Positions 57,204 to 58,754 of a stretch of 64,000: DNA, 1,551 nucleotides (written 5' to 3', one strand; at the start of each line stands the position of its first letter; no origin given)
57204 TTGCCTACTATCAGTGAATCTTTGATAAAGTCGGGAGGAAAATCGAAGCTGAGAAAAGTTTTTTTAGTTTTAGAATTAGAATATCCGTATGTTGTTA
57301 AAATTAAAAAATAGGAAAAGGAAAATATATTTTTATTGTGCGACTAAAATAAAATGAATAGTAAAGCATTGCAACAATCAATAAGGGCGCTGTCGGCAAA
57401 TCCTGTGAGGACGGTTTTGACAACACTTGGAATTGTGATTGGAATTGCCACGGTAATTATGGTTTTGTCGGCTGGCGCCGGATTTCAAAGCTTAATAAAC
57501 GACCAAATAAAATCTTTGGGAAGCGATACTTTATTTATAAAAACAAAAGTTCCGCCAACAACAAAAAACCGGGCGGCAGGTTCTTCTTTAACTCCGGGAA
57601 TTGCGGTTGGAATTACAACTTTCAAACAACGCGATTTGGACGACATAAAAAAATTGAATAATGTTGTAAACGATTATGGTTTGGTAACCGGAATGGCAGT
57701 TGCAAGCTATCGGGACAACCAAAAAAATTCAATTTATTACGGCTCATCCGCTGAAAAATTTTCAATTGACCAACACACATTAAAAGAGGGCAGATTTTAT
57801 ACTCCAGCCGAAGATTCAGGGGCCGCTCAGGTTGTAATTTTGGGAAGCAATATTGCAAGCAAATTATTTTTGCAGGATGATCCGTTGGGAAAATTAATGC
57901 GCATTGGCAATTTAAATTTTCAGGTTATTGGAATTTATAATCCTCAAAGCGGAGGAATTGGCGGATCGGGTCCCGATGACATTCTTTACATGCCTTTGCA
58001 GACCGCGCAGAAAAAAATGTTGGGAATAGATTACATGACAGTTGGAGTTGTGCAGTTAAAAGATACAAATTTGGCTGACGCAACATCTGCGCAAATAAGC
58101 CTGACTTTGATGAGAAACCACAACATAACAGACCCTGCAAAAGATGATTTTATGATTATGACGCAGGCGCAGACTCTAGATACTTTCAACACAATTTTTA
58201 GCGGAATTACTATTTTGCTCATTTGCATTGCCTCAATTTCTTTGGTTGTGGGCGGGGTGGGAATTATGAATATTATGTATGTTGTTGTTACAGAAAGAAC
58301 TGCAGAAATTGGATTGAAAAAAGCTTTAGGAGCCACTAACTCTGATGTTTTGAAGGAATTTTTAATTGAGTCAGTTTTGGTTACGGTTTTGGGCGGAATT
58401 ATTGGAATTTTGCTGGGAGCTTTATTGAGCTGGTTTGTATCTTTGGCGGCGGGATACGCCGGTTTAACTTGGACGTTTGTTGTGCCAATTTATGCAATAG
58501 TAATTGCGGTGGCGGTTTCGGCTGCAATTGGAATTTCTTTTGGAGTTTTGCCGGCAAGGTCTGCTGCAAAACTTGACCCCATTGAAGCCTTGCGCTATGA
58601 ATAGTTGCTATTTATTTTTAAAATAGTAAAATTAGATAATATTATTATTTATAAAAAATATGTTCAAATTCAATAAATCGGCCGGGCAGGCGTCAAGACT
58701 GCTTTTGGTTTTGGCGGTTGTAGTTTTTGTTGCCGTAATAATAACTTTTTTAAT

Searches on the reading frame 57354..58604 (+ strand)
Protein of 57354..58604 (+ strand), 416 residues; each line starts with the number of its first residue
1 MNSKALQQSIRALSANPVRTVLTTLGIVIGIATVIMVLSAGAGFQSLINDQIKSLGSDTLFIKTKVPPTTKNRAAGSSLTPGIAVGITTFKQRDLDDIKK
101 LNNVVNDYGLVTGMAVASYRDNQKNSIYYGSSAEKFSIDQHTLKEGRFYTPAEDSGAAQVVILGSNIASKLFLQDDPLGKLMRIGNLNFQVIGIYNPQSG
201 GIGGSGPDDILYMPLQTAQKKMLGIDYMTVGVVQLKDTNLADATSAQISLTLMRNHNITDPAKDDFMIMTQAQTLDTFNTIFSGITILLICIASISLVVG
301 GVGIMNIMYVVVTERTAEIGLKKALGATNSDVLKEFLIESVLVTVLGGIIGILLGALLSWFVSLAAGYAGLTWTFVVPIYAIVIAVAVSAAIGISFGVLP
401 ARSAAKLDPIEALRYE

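Call 67: search_protein_families(library=pfam, proteins=[window:57354-58604:+], max_evalue=0.00001)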
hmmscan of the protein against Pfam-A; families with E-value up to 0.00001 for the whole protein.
window:57354-58604:+ (416 aa): 2 families
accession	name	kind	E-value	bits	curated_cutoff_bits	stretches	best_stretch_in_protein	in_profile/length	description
PF12704.14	MacB_PCD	-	4.8e-38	132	27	1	20-248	1-204/207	MacB-like periplasmic core domain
PF02687.27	FtsX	-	6.3e-19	68.6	25.5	1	291-409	2-120/120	FtsX-like permease C-terminal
